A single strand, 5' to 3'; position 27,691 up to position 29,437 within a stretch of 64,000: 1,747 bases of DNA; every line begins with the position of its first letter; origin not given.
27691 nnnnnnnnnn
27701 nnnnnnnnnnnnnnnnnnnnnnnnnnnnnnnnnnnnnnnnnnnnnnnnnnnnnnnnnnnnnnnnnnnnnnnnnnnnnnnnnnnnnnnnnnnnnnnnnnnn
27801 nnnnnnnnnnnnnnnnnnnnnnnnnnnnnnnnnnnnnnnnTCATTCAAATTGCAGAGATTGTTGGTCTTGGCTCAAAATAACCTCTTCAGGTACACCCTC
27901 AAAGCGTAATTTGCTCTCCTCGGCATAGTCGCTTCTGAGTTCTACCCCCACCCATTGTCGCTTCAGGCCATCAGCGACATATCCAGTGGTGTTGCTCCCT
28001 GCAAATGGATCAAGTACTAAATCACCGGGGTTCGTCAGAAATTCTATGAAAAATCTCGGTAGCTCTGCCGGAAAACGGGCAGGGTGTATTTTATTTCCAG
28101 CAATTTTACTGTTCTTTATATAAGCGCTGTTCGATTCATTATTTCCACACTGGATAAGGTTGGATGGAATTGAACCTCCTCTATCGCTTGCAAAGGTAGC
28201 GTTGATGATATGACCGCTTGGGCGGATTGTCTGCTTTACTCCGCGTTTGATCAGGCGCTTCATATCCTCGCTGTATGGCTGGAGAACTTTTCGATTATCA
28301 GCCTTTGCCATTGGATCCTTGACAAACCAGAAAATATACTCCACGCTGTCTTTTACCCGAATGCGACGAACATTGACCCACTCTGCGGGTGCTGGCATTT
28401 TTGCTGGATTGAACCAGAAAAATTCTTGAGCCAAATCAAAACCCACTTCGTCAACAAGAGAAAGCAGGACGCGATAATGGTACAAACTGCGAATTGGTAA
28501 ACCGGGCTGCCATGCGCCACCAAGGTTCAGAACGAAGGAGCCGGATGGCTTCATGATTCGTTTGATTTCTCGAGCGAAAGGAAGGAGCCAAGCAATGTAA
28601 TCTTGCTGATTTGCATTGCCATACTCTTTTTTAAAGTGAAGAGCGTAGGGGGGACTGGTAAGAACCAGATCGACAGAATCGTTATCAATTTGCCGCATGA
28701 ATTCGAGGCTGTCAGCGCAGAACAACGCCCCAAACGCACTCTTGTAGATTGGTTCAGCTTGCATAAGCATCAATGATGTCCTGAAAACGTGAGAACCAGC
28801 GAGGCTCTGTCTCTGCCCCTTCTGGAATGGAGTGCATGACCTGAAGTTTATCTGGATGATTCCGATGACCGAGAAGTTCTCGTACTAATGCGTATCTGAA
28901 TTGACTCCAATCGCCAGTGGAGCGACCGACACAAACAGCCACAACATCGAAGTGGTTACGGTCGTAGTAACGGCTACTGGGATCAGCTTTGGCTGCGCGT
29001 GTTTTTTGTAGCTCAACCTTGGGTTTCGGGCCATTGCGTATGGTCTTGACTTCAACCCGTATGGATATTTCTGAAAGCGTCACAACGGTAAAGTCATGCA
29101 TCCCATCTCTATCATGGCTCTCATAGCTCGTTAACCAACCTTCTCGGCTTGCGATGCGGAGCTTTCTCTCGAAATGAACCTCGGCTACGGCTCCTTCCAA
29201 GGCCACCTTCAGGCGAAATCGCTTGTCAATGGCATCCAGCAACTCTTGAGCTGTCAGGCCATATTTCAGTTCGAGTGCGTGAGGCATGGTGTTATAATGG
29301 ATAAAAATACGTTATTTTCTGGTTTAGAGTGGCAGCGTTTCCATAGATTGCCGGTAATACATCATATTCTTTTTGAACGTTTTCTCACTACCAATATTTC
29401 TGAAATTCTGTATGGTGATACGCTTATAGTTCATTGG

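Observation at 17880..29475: Integrase-less defence/TA island with cassette-array-like architecture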

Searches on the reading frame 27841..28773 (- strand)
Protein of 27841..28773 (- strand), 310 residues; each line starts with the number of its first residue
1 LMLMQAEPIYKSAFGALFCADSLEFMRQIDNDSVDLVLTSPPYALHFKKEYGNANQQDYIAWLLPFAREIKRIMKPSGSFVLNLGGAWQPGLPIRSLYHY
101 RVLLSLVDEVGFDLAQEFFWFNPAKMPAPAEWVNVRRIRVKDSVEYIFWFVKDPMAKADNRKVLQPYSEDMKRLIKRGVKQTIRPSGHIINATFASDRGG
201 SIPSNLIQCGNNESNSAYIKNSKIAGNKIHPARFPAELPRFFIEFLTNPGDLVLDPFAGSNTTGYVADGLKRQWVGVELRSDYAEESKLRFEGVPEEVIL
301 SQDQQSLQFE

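Call 4: search_protein_families(library=pfam, proteins=[window:27841-28773:-], max_evalue=0.01)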
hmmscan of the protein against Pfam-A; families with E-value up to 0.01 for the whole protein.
window:27841-28773:- (310 aa): 1 family
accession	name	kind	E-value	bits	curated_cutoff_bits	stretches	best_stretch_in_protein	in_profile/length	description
PF01555.25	N6_N4_Mtase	-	2.7e-44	152.2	26.7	1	34-288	1-220/221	DNA methylase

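Call 5: search_protein_families(library=padloc, proteins=[window:27841-28773:-], max_evalue=0.001)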
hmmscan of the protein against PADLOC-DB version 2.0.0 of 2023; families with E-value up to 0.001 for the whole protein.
window:27841-28773:- (310 aa): 61 families (the best 25 are shown)
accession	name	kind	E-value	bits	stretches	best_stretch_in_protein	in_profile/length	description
PDLC03323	MTase_II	-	4.6e-117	388.8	1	1-292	1-295/330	Type II methyltransferase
PDLC03387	MTase_II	-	7.8e-42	141.4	2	100-298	129-283/289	Type II methyltransferase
PDLC03353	MTase_II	-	9.3e-36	121.7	2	17-164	12-161/260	Type II methyltransferase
PDLC03371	MTase_II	-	6.7e-34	115.6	1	9-293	5-254/260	Type II methyltransferase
PDLC03299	MTase_II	-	1.6e-26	91.5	2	227-292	193-258/296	Type II methyltransferase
PDLC03350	MTase_II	-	5.8e-26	89.6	2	229-290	233-294/312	Type II methyltransferase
PDLC03216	MTase_II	-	7.7e-22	75.8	2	224-294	188-258/364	Type II methyltransferase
PDLC03295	MTase_II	-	2.2e-21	74.6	1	17-86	6-77/292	Type II methyltransferase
PDLC03238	MTase_II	-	2.4e-21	74.3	2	6-84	115-197/428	Type II methyltransferase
PDLC03265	MTase_II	-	3.2e-21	74.1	2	17-82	27-96/333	Type II methyltransferase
PDLC03260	MTase_II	-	5.5e-21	72.9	2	224-289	240-305/349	Type II methyltransferase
PDLC03228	MTase_II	-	8.1e-21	72.9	2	222-294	136-208/227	Type II methyltransferase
PDLC03230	MTase_II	-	3.1e-19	67.5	1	14-297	35-288/360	Type II methyltransferase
PDLC03738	oMTase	-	6.4e-19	65.9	1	225-294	199-268/376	orphan methyltransferase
PDLC03305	MTase_II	-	1.2e-15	55.8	2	226-294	179-245/513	Type II methyltransferase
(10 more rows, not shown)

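Call 35: search_protein_families(library=ncbifam, proteins=[window:27841-28773:-], max_evalue=0.01)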
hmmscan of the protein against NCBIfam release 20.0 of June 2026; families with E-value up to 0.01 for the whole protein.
window:27841-28773:- (310 aa): 3 families
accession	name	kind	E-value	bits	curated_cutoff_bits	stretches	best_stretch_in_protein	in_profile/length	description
NF008572.0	PRK11524.1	equivalog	1.3e-20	73.7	292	2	229-285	194-250/294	adenine-specific DNA-methyltransferase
NF010253.0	PRK13699.1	subfamily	1.9e-19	70.2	244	2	222-294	136-208/226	DNA methyltransferase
NF050803.1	DnaMtaseCcrMCaul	equivalog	6.7e-19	68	830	2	225-294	181-250/350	adenine-specific DNA-methyltransferase CcrM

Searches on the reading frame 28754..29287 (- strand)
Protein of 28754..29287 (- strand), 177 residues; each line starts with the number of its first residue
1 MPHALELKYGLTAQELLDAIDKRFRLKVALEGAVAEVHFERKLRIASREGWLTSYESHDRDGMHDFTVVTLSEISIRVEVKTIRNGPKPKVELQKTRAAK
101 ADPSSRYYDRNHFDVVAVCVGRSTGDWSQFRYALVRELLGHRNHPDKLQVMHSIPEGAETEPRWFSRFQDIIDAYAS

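Call 4: search_protein_families(library=pfam, proteins=[window:28754-29287:-], max_evalue=0.01)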
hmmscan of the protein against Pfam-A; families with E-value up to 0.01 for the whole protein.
window:28754-29287:- (177 aa): 0 families

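Call 5: search_protein_families(library=padloc, proteins=[window:28754-29287:-], max_evalue=0.001)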
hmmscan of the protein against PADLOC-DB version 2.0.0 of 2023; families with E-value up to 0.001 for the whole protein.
window:28754-29287:- (177 aa): 0 families

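Call 33: search_protein_families(library=pfam, proteins=[window:28754-29287:-], max_evalue=0.05)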
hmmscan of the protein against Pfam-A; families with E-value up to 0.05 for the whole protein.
window:28754-29287:- (177 aa): 0 families

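Call 34: search_solved_structures(query=window:28754-29287:-, max_evalue=10)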
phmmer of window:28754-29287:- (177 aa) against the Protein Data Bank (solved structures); distinct sequences matched with E-value up to 10: 2.
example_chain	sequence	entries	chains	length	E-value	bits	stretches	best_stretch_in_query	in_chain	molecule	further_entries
1jjr_A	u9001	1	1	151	0.019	17.8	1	4-39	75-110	THYROID AUTOANTIGEN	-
4ppu_A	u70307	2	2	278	0.24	14.2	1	45-128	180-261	Chorismate mutase 1, chloroplastic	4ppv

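Call 35: search_protein_families(library=ncbifam, proteins=[window:28754-29287:-], max_evalue=0.01)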
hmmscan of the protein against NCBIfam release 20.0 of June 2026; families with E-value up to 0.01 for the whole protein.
window:28754-29287:- (177 aa): 0 families

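Call 47: find_homologous_proteins(query=window:28754-29287:-, max_evalue=0.001)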
Query window:28754-29287:- (177 aa): 309 proteins with E <= 0.001 among 383 candidates; the best 120 are listed.
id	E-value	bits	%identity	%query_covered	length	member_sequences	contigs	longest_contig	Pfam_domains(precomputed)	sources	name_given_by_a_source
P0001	4.6e-113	393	99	100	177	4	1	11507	-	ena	-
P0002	1.1e-102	359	91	99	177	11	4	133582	-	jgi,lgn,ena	-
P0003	1.5e-102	358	90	100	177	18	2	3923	-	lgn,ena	-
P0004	1.7e-102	358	90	100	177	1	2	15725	-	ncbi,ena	-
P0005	3.1e-101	354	88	100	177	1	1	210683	-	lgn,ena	-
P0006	4.6e-101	354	88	100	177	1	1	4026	-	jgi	-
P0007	7.3e-101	353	89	100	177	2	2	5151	-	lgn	-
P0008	1.7e-100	352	88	99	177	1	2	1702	-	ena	-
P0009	2.1e-100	351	91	100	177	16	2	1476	-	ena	-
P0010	3.0e-100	351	88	100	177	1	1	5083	-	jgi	jgi:hypothetical protein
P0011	7.6e-100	350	89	99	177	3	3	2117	-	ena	-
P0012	1.0e-99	349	89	100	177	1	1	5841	-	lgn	-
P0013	1.2e-99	349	88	100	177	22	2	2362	-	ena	-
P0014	1.6e-99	349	87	99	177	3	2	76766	-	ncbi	ncbi:MAG: hypothetical protein WBO10_13995 [Pyrinomonadaceae bacterium]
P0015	1.7e-99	348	93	95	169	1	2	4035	-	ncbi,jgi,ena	ncbi:MAG: hypothetical protein WCL46_07975 [Chlorobium sp.]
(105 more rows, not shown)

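Call 57: predict_structure(alignment_id=A4)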
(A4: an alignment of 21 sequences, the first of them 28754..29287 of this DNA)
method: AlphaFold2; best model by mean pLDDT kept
length: 177 residues; sequences in the alignment: 21
mean_pLDDT: 87.8   pTM: 0.80
mean pLDDT of the five models: 87.8, 82.0, 73.7, 69.7, 64.0
residues with pLDDT >= 90: 96; 70-90: 73; 50-70: 8; < 50: 0
segments of 3 or more residues with pLDDT < 50: none
pLDDT, mean of each block of 10 residues (from residue 1): 78 86 83 91 95 87 85 95 84 84 88 94 85 94 93 80 89 92
secondary structure, 60 per line:
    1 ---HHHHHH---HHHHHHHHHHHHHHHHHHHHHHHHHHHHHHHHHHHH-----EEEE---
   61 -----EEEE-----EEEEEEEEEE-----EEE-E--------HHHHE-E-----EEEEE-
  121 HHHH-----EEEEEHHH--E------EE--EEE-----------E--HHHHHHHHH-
elements in order: H4-9 H13-48 E54-57 E66-69 E75-84 E90-92 H103-106 E115-119 H121-124 E130-134 E151-153 H168-176

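Call 60: fold_search(model_id=the predicted structure, library=pdb)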
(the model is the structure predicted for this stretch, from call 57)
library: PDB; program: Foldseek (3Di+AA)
matches with E <= 10: 247; with E <= 0.001: 5
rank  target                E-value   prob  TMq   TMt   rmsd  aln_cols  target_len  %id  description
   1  2ost_A                2.1e-05  1.00  0.56  0.65   4.6       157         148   16  The structure of a bacterial homing endonuclease : I-Ssp6803I (released 2007-03-20)
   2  2ost_B                4.1e-05  1.00  0.54  0.62   4.9       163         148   15  The structure of a bacterial homing endonuclease : I-Ssp6803I (released 2007-03-20)
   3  2ost_C                6.9e-05  1.00  0.47  0.58   4.4       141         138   16  The structure of a bacterial homing endonuclease : I-Ssp6803I (released 2007-03-20)
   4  2ost_D                5.2e-04  1.00  0.51  0.66   4.7       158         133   15  The structure of a bacterial homing endonuclease : I-Ssp6803I (released 2007-03-20)
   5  1sx5_B                7.8e-04  0.87  0.30  0.23  16.9       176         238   16  K38A EcoRV bound to cleaved DNA and Mn2+: P1 crystal form (released 2004-04-06)
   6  1eo4_B                1.7e-03  0.66  0.24  0.19  17.7       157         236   16  ECORV BOUND TO MN2+ AND COGNATE DNA CONTAINING A 3'S SUBSTITION AT THE CLEAVAGE SITE (released 2000-04-04)
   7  1bua_A                2.9e-03  0.69  0.28  0.22  17.1       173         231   16  STRUCTURAL AND ENERGETIC ORIGINS OF INDIRECT READOUT IN SITE-SPECIFIC DNA CLEAVAGE BY A RESTRICTION ENDONUCLEASE (released 1998-09-09)
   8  1b96_A                4.5e-03  0.54  0.24  0.18  17.8       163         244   14  ANALYSIS OF A MUTATIONAL HOT-SPOT IN THE ECORV RESTRICTION ENDONUCLEASE: A CATALYTIC ROLE FOR A MAIN CHAIN CARBONYL GR (released 1999-02-26)
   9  1eon_A                4.8e-03  0.54  0.24  0.19  16.0       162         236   14  ECORV BOUND TO 3'-S-PHOSPHOROTHIOLATE DNA AND CA2+ (released 2000-04-04)
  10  1eo3_B                5.5e-03  0.51  0.25  0.19  17.6       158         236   15  INHIBITION OF ECORV ENDONUCLEASE BY DEOXYRIBO-3'-S-PHOSPHOROTHIOLATES: A HIGH RESOLUTION X-RAY CRYSTALLOGRAPHIC STUDY (released 2000-04-04)
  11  2ge5_A                6.7e-03  0.38  0.23  0.19  17.8       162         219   16  EcoRV Restriction Endonuclease C-terminal deletion mutant/GATATC/Ca2+ (released 2006-07-04)
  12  1suz_B                7.6e-03  0.35  0.24  0.18  17.9       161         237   16  The structure of K92A EcoRV bound to cognate DNA and Mg2+ (released 2004-04-06)
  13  1suz_A                8.1e-03  0.44  0.24  0.19  17.8       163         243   15  The structure of K92A EcoRV bound to cognate DNA and Mg2+ (released 2004-04-06)
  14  1bsu_B                8.1e-03  0.38  0.23  0.19  17.9       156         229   15  STRUCTURAL AND ENERGETIC ORIGINS OF INDIRECT READOUT IN SITE-SPECIFIC DNA CLEAVAGE BY A RESTRICTION ENDONUCLEASE (released 1998-09-09)
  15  1eo4_A                1.5e-02  0.30  0.23  0.18  16.7       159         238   14  ECORV BOUND TO MN2+ AND COGNATE DNA CONTAINING A 3'S SUBSTITION AT THE CLEAVAGE SITE (released 2000-04-04)
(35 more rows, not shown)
